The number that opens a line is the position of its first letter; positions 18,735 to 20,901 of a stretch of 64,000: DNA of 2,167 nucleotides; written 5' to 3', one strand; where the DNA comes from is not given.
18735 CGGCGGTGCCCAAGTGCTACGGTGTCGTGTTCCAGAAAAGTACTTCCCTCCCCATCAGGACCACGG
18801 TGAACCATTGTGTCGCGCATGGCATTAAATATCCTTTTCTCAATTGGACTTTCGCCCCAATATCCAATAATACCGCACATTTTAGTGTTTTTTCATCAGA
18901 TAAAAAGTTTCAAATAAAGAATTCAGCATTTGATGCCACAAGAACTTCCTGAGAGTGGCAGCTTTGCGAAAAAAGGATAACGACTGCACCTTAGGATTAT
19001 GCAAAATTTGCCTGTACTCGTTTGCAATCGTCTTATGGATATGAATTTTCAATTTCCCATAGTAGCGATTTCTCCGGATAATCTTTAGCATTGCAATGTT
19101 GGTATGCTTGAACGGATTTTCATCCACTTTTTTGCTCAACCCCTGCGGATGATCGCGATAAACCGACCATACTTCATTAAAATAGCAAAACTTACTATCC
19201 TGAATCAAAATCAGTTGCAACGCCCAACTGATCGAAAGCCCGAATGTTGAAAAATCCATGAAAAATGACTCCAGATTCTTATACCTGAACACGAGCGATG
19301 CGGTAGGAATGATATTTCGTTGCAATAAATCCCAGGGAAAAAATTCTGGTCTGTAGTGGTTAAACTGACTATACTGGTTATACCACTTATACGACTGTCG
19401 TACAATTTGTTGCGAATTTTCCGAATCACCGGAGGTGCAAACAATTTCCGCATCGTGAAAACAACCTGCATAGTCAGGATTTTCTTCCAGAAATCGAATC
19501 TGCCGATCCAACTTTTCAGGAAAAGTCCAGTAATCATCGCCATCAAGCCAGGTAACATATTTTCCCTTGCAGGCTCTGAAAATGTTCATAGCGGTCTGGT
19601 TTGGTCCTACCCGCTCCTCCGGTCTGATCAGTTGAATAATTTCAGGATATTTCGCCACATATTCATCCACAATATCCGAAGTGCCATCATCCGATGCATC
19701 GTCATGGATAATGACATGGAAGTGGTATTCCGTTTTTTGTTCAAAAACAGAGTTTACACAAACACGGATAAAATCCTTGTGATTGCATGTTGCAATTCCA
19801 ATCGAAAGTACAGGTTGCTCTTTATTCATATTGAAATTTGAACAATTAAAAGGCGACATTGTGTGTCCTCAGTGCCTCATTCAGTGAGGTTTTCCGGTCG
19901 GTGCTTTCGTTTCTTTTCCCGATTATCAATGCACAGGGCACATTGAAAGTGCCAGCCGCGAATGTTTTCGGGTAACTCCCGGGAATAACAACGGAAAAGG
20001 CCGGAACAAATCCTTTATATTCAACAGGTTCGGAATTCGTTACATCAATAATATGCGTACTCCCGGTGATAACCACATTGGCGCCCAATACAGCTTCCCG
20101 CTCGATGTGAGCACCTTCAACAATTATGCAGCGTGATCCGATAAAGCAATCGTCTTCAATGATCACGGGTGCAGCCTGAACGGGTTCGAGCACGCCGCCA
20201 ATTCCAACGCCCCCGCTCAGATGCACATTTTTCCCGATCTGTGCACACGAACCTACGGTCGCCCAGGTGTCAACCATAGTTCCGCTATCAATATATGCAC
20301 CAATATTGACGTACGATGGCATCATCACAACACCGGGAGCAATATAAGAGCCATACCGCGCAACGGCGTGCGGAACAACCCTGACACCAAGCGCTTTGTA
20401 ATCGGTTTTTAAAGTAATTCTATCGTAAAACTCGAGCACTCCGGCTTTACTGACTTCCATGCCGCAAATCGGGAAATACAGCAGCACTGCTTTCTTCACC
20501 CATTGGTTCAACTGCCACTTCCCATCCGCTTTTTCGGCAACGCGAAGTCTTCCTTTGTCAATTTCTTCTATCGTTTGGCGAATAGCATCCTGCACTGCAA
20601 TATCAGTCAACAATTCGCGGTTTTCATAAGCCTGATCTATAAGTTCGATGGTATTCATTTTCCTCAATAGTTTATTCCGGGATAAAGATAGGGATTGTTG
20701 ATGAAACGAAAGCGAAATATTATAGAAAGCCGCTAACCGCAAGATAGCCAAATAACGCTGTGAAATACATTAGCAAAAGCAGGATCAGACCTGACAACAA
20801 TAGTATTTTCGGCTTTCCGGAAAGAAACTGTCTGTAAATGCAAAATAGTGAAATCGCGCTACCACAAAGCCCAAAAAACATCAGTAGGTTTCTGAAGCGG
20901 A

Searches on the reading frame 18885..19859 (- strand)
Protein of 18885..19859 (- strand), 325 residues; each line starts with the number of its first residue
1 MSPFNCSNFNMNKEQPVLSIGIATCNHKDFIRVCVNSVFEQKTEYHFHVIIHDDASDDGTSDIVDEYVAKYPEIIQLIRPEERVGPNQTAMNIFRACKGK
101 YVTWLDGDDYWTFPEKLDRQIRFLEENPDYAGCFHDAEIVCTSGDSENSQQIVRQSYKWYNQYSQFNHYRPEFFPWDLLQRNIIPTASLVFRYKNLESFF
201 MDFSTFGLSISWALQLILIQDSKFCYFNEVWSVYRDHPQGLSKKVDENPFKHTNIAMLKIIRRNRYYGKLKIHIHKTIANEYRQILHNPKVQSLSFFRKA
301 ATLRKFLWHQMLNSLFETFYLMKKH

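Call 33: search_protein_families(library=pfam, proteins=[window:18885-19859:-], max_evalue=0.0001)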
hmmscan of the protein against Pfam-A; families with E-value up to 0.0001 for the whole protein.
window:18885-19859:- (325 aa): 2 families
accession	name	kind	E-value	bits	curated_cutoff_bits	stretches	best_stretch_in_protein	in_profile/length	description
PF00535.33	Glycos_transf_2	-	1.3e-25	90.7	23.3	1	19-158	1-132/168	Glycosyl transferase family 2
PF13641.12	Glyco_tranf_2_3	-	2e-10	41.5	27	1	18-159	3-138/230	Glycosyltransferase like family 2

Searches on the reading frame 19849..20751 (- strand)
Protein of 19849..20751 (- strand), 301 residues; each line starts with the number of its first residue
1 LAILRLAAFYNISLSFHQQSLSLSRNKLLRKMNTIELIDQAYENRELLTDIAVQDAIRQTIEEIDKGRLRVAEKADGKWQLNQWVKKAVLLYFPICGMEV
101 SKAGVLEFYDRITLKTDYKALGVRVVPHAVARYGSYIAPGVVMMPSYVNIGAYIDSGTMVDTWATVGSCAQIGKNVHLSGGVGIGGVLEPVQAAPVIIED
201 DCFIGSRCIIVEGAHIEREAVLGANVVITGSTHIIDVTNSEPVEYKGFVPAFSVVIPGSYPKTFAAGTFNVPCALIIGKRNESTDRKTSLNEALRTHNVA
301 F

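Call 33: search_protein_families(library=pfam, proteins=[window:19849-20751:-], max_evalue=0.0001)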
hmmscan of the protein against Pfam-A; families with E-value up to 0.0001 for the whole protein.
window:19849-20751:- (301 aa): 3 families
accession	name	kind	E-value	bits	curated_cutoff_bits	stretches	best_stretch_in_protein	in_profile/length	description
PF14805.11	THDPS_N_2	-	9.2e-24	83.8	25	1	36-95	4-67/67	Tetrahydrodipicolinate N-succinyltransferase N-terminal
PF00132.30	Hexapep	-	1.4e-12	47.2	27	1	196-230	2-36/36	Bacterial transferase hexapeptide (six repeats)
PF14602.12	Hexapep_2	-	4e-12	46.1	27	1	195-229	1-33/34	Hexapeptide repeat of succinyl-transferase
